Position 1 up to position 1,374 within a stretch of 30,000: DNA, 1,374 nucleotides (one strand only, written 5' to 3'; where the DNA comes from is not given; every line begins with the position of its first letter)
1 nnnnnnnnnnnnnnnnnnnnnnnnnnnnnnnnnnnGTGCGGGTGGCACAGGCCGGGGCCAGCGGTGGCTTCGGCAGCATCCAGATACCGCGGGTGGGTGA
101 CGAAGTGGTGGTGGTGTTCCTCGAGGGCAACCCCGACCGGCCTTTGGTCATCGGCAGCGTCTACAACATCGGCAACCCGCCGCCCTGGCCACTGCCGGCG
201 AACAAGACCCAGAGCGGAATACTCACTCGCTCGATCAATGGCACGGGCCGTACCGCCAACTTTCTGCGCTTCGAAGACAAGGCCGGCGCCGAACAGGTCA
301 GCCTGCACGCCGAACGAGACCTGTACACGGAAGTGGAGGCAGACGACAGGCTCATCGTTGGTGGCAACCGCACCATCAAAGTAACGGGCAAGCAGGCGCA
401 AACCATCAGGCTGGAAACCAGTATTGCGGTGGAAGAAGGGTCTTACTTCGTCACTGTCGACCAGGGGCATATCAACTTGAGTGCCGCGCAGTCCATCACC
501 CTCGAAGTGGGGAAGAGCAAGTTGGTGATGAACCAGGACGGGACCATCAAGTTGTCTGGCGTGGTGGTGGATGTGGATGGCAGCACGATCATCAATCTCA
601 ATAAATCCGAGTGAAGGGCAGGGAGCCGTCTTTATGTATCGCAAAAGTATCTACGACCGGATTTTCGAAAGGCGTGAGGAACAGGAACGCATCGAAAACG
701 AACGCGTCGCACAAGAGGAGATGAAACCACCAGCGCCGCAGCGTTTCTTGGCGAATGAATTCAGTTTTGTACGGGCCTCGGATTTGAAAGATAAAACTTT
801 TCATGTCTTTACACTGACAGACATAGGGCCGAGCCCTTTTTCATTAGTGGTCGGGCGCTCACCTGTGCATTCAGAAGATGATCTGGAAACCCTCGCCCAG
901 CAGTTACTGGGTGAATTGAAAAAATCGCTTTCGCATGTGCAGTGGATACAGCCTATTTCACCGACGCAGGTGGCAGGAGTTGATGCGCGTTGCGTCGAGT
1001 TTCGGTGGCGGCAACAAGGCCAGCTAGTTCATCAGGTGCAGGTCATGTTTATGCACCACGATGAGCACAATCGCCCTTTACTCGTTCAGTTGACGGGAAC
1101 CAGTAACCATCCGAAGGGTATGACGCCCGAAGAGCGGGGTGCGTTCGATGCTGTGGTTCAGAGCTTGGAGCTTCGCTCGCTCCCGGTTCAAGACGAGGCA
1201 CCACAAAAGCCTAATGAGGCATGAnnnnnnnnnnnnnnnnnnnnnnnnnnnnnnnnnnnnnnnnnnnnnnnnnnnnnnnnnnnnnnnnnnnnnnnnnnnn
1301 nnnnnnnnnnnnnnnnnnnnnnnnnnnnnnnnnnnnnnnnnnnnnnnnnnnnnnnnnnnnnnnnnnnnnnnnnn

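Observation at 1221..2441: Class II prePAAR effector carrying a compact, probably uncharacterised LHH-type HNH/EndoVII toxin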

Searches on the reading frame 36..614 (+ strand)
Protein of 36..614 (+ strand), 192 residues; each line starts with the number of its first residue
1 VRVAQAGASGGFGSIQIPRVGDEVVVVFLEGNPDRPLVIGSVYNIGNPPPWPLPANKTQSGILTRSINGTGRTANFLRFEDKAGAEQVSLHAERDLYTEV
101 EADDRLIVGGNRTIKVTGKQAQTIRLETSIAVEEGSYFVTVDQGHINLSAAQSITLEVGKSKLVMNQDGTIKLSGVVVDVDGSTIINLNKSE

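Call 7: search_protein_families(library=pfam, proteins=[window:36-614:+], max_evalue=0.1)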
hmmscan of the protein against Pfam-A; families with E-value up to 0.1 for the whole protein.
window:36-614:+ (192 aa): 5 families
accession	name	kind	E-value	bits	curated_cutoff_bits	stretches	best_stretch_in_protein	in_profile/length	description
PF22178.3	Gp5_trimer_C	-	7.9e-19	68.3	30.9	1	60-161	1-99/112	Bacteriophage T4 gp5 C-terminal trimerisation domain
PF04717.18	Phage_base_V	-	2.2e-09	38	23.8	1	2-43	34-75/75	Type VI secretion system/phage-baseplate injector OB domain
PF20093.5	DUF6484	-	7.7e-05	23.7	27.6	1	19-41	38-60/61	Domain of unknown function (DUF6484)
PF06715.18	Gp5_C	-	0.0029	18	20.4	1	103-124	2-23/24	Gp5 C-terminal repeat (3 copies)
PF10106.14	DUF2345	-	0.0073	16.6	30.7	0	142-172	102-131/151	Uncharacterized protein conserved in bacteria (DUF2345)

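Call 8: search_protein_families(library=ncbifam, proteins=[window:36-614:+], max_evalue=0.1)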
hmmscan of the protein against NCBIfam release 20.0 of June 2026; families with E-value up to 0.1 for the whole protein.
window:36-614:+ (192 aa): 7 families
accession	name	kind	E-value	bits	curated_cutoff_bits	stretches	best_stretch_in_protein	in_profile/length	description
TIGR03361.1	VI_Rhs_Vgr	subfamily_domain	1.5e-46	159.1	186.35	1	1-113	402-513/513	type VI secretion system tip protein TssI/VgrG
TIGR01646.1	vgr_GE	subfamily_domain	5.5e-32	111.4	121.8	1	2-95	389-480/480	type VI secretion system tip protein VgrG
NF033848.1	VgrG_rel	hypoth_equivalog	2.1e-11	42.8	275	1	2-137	411-541/547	VgrG-related protein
TIGR01644.1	phage_P2_V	subfamily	0.00042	19.9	46.75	1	9-50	43-84/192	phage baseplate assembly protein V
NF041249.1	T6SS_TssI_Fran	equivalog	0.0012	18.9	100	1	127-189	58-118/163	type VI secretion system tip protein TssI/VgrG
NF050094.1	BetDgalsidMYCTU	equivalog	0.046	13.9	175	1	99-169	29-99/113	beta-D-galactosidase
NF001376.0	PRK00278.2-3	equivalog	0.068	12.6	284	1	72-144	141-214/255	indole-3-glycerol phosphate synthase TrpC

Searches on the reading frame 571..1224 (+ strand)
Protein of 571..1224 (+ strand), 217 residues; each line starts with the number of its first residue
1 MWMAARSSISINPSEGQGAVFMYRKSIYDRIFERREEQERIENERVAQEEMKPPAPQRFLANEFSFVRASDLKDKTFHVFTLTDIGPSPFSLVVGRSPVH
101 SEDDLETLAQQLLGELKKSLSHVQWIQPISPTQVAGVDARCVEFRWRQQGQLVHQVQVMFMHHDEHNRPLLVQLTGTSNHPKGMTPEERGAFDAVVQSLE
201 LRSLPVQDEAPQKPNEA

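Call 7: search_protein_families(library=pfam, proteins=[window:571-1224:+], max_evalue=0.1)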
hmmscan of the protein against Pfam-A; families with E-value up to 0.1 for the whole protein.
window:571-1224:+ (217 aa): 1 family
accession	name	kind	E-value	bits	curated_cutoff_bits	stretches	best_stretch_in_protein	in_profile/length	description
PF08786.17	DcrB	-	1.3e-17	64.5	27.2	1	71-198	9-127/127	DcrB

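Call 8: search_protein_families(library=ncbifam, proteins=[window:571-1224:+], max_evalue=0.1)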
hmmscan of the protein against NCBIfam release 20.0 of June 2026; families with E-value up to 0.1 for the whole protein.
window:571-1224:+ (217 aa): 0 families

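Call 48: search_solved_structures(query=window:571-1224:+, max_evalue=1, show_alignments=1)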
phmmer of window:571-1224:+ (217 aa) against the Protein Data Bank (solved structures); distinct sequences matched with E-value up to 1: 0.
